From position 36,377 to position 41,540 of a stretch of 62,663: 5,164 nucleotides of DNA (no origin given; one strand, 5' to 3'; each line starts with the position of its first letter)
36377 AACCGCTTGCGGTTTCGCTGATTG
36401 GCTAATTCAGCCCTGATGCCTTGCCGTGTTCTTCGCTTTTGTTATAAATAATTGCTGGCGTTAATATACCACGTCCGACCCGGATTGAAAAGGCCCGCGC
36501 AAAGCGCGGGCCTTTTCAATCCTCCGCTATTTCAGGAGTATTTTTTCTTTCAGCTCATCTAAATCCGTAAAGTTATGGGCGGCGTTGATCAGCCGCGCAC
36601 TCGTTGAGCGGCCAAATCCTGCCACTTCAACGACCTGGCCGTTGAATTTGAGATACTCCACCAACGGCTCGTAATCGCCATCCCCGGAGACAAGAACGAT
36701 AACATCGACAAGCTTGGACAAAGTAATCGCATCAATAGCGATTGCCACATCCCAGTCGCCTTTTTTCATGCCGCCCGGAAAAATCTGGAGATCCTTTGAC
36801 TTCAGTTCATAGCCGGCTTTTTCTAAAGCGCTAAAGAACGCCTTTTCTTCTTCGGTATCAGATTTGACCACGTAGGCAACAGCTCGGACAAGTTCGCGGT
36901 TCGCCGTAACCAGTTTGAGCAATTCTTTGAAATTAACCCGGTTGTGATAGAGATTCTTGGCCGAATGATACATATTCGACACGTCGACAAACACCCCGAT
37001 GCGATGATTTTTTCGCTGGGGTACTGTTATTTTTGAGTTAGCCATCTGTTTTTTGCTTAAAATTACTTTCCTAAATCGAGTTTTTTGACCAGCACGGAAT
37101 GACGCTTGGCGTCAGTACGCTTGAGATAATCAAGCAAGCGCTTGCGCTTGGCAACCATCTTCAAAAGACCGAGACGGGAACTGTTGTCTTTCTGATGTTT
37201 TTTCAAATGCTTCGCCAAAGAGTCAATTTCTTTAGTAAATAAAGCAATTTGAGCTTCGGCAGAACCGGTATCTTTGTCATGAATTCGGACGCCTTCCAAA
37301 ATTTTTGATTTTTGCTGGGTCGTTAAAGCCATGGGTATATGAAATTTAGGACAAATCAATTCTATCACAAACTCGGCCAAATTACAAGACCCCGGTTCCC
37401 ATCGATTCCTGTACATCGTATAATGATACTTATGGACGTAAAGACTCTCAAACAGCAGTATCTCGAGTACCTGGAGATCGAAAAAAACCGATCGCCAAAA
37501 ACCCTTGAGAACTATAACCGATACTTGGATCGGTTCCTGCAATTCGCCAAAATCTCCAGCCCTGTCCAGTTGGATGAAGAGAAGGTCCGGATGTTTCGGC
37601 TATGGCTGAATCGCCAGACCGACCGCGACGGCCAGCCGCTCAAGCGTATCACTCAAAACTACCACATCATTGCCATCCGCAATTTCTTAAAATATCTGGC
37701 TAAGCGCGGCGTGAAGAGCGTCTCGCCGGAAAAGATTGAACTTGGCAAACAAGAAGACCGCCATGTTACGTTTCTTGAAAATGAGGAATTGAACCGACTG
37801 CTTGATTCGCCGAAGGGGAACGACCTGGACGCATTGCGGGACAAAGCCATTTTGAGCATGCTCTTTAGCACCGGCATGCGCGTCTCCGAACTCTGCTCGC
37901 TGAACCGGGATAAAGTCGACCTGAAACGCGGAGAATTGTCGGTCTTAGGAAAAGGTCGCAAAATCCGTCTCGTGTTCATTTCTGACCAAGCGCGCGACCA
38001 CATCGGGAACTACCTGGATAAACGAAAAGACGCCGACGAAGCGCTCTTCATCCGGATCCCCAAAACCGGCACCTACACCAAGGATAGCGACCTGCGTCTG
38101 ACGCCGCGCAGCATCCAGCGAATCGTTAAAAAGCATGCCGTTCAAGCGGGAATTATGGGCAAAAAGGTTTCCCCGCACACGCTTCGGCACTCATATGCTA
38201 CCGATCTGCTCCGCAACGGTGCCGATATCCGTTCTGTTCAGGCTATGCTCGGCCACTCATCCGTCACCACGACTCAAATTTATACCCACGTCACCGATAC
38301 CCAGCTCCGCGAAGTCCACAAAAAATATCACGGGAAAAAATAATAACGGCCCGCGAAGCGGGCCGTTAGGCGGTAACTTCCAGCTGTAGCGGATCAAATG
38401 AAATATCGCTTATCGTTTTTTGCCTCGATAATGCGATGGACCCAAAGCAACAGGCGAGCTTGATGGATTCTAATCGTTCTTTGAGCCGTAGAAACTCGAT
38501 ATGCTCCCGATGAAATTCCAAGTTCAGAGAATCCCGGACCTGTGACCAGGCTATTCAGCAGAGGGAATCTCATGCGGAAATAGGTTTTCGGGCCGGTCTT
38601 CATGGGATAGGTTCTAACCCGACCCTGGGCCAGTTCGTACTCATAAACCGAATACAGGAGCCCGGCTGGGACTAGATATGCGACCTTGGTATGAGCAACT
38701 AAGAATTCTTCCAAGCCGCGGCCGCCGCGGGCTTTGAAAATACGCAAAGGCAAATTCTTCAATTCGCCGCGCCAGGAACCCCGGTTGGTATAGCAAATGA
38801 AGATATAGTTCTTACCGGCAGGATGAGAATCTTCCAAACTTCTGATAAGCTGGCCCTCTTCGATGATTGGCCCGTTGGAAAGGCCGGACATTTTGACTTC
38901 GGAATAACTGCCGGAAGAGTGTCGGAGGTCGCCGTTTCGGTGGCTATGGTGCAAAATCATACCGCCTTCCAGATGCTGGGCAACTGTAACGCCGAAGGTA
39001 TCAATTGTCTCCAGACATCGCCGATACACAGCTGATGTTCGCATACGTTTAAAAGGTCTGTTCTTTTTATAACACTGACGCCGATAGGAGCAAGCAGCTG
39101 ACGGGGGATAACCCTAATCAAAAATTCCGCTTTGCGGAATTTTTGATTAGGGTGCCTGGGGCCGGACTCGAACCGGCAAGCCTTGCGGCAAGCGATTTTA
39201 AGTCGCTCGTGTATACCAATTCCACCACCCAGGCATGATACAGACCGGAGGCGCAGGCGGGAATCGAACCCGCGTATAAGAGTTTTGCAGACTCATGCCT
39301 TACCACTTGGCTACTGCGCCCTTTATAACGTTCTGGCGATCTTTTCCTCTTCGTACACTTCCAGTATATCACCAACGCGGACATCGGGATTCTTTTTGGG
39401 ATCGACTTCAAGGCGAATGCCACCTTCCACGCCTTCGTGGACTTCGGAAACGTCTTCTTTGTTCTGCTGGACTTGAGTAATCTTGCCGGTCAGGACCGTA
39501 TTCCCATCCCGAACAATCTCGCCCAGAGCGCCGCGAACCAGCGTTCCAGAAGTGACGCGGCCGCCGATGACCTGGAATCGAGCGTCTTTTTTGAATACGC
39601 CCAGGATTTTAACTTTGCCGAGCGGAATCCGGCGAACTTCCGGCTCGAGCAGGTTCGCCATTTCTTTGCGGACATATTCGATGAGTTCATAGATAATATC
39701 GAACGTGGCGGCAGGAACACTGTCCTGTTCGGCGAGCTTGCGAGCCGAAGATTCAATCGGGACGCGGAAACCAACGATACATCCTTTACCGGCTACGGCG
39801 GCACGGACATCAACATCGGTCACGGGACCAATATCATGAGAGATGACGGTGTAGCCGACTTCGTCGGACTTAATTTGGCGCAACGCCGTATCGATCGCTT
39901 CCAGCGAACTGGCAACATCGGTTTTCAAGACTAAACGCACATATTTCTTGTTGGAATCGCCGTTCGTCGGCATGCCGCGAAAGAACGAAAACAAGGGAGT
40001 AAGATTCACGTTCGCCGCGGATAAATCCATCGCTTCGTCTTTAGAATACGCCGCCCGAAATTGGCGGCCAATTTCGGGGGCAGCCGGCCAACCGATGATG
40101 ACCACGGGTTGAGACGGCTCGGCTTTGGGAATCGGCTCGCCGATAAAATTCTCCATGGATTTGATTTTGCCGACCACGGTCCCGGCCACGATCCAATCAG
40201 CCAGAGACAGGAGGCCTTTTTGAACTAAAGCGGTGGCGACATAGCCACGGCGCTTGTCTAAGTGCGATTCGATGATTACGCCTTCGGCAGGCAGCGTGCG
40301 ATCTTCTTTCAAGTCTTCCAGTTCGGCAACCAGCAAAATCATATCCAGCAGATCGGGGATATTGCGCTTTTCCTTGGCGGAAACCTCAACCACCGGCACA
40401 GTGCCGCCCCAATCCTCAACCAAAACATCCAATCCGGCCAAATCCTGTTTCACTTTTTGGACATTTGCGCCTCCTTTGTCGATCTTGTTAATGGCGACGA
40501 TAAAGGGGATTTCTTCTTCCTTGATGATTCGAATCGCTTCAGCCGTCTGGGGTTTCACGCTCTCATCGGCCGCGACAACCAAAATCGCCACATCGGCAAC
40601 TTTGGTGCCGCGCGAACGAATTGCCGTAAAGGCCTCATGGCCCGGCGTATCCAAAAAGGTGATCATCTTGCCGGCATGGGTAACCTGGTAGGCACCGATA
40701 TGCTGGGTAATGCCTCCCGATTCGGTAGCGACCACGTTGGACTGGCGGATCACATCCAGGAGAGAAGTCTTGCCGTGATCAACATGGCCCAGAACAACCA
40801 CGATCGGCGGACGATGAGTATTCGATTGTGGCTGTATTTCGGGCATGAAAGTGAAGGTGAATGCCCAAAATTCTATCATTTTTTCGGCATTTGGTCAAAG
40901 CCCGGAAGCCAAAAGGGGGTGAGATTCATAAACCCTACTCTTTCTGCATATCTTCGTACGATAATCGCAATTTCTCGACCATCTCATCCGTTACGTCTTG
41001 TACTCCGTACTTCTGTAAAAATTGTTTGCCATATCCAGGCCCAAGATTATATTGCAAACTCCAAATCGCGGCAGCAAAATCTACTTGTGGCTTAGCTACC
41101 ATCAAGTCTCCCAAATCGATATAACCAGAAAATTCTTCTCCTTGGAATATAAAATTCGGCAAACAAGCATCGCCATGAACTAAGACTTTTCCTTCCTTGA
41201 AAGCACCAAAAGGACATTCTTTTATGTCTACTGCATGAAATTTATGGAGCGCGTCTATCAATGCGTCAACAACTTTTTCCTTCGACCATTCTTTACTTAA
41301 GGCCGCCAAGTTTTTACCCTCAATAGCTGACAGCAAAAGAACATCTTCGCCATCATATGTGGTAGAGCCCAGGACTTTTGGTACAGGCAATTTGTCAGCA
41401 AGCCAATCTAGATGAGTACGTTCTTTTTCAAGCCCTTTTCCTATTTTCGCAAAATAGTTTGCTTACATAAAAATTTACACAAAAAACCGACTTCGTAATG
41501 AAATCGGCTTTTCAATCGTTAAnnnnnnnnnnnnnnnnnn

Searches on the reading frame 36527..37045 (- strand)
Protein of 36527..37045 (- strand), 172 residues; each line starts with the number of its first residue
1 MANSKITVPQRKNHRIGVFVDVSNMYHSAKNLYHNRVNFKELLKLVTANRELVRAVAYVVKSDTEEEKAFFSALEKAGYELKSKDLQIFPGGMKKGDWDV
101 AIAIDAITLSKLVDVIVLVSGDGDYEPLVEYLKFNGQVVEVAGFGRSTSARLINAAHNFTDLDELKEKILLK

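Call 11: search_protein_families(library=pfam, proteins=[window:36527-37045:-], max_evalue=0.01)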
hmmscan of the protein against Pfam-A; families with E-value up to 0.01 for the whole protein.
window:36527-37045:- (172 aa): 1 family
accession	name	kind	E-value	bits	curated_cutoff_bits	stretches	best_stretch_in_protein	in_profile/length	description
PF01936.24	NYN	-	2.8e-34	119.2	24.2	1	15-163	1-145/145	NYN domain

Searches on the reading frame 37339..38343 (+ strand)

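Call 11: search_protein_families(library=pfam, proteins=[window:37339-38343:+], max_evalue=0.01)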
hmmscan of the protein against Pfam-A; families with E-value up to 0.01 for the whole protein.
window:37339-38343:+ (334 aa): 4 families
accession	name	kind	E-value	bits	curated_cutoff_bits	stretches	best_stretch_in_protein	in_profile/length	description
PF00589.27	Phage_integrase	-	3.3e-43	147.9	27.1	1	145-320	2-170/172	Phage integrase family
PF02899.23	Phage_int_SAM_1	-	4.8e-16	59.2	22.3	1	39-124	2-83/83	Phage integrase, N-terminal SAM-like domain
PF13495.12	Phage_int_SAM_4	-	2.3e-08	34.8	27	1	39-93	3-56/85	Phage integrase, N-terminal SAM-like domain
PF13102.12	Phage_int_SAM_5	-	1.3e-05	25.9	22.3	1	43-130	8-92/98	Phage integrase SAM-like domain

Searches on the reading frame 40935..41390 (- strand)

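Call 14: search_protein_families(library=pfam, proteins=[window:40935-41390:-], max_evalue=0.01)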
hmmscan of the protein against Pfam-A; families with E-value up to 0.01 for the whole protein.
window:40935-41390:- (151 aa): 1 family
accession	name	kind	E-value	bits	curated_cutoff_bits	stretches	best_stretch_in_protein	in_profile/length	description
PF01636.29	APH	-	3.6e-17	63.4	23.2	2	68-132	168-231/239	Phosphotransferase enzyme family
